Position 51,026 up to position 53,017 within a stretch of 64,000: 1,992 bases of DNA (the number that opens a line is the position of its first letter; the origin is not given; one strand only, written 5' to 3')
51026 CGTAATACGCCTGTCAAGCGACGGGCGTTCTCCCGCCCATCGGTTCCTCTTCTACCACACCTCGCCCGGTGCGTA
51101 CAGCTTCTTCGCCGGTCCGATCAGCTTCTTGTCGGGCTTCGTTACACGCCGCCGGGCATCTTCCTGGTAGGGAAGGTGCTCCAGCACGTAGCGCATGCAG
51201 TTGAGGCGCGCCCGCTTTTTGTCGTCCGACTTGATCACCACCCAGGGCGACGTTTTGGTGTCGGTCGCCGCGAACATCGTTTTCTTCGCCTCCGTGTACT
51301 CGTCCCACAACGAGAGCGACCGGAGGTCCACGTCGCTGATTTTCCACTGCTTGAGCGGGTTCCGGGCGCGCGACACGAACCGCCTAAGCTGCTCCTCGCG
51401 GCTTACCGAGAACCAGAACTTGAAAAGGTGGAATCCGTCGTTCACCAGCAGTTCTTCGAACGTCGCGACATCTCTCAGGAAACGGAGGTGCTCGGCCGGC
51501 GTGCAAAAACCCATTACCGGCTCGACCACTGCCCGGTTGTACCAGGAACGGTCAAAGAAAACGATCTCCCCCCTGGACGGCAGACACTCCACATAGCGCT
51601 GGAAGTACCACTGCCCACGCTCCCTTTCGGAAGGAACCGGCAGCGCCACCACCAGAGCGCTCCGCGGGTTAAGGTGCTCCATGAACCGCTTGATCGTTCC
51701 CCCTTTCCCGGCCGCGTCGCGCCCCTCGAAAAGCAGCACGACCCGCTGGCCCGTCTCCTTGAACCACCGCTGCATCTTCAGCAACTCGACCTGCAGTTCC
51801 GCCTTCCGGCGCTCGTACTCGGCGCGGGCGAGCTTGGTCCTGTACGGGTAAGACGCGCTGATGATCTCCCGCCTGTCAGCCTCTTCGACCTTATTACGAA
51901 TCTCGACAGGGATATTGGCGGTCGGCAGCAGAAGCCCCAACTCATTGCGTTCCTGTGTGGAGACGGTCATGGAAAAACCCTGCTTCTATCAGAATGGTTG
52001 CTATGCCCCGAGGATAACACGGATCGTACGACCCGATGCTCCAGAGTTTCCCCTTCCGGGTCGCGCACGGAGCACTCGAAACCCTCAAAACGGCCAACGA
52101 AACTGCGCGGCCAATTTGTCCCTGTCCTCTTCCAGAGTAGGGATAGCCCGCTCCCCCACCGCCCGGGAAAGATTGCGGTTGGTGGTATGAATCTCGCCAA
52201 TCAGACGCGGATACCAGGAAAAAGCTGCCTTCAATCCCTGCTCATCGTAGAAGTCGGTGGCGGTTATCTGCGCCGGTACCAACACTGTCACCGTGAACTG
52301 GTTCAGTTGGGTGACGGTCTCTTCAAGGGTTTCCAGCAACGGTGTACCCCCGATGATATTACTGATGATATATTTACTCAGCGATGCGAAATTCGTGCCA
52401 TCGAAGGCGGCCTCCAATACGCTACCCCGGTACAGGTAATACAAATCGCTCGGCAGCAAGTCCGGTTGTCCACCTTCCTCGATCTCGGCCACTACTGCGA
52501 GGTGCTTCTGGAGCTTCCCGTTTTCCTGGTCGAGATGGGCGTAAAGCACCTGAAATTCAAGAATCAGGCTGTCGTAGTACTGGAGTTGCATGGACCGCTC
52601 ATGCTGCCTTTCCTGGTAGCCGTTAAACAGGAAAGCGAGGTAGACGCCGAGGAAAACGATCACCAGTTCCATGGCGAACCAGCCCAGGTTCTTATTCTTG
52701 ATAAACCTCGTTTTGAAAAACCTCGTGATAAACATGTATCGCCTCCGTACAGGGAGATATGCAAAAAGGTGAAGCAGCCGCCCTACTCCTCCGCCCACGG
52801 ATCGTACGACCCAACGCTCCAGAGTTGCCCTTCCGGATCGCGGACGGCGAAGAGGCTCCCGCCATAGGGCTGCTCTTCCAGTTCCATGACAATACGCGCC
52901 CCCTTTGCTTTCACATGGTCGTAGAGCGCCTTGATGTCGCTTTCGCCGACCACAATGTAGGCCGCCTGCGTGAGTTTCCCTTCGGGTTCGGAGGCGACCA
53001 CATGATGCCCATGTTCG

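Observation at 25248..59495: MITE-like intergenic element family with perfect 15-bp TIRs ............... (at least 6 loci)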

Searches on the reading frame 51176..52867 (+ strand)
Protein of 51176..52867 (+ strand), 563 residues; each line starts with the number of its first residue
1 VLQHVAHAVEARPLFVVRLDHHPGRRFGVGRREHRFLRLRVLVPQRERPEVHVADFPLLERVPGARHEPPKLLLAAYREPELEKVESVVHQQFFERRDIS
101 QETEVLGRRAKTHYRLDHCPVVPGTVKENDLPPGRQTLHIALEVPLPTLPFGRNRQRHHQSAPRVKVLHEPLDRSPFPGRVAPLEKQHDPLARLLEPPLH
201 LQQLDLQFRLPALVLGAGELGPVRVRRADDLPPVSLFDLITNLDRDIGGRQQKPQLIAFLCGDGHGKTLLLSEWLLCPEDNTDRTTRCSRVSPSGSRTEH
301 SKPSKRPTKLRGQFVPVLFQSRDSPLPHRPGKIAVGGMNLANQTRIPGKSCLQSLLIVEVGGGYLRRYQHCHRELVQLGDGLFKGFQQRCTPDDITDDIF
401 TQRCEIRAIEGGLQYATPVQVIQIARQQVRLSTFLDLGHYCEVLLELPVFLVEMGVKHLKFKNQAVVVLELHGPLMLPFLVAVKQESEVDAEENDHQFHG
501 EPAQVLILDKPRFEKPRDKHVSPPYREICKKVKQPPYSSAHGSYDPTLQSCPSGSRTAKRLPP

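Call 39: find_related_loci(query=window:51176-52867:+, collection=genome_contigs, flank=10000)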
Query window:51176-52867:+ (563 aa) in genome_contigs; peptide patterns used: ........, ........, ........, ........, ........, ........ (x = any residue, [..] = any of these).
265 stretches matched a pattern; 10 encode a relative of the query (tblastn E <= 1e-3); 10 distinct loci.
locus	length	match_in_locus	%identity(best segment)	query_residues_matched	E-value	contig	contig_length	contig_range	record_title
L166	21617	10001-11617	78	1-563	0e+0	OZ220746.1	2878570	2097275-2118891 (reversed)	MAG: Rhodothermales bacterium isolate 9cc831bd-bc70-4893-94b0-cd5ea3f684b8 genome assembly, chromosome: 1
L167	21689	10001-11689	93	1-563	0e+0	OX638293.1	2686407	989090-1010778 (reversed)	MAG: Rhodothermales bacterium isolate 042ea3ce-0ccb-4c6a-82ee-eaa32ce74e6d genome assembly, chromosome: 1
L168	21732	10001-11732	80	1-563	0e+0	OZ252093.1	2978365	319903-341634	MAG: Rhodothermales bacterium isolate 6d7e3f05-e9b0-42b1-9b57-d28f79994439 genome assembly, chromosome: 1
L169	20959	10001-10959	78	1-563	1e-139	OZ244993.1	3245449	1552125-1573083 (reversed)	MAG: Rhodothermales bacterium isolate ceceef6d-0efe-4d9a-b7e8-778d3fd0e989 genome assembly, chromosome: 1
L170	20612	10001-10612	41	3-206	2e-40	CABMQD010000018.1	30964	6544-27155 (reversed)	MAG: uncultured Sutterella sp. isolate MGYG-HGUT-02591 genome assembly, contig: GUT_GENOME152800_18, whole genome shotgu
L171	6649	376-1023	39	2-217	1e-39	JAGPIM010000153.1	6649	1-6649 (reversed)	MAG: Laribacter sp. isolate Gw_SlPrim_bin_246 Gw_SlPrim_21099_length_6649_cov_7.542012, whole genome shotgun sequence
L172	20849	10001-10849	35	2-304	5e-32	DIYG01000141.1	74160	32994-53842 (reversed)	MAG TPA_asm: Halieaceae bacterium UBA6060 UBA6060_contig_416, whole genome shotgun sequence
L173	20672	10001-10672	45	7-230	7e-41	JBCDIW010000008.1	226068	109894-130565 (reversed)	MAG: Pseudomonadota bacterium isolate P01_H01_bin.20 k141_808546_length_226068_cov_94.9197, whole genome shotgun sequenc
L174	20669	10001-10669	36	3-225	4e-32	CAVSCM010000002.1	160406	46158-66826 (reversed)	MAG: uncultured Actinomycetes bacterium isolate MFD05841.bin.2.69 genome assembly, contig: contig_101462, whole genome s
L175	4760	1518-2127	40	12-214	9e-25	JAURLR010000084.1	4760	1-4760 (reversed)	MAG: Alphaproteobacteria bacterium isolate SFB_Oligo_Co_136 k141_1093917, whole genome shotgun sequence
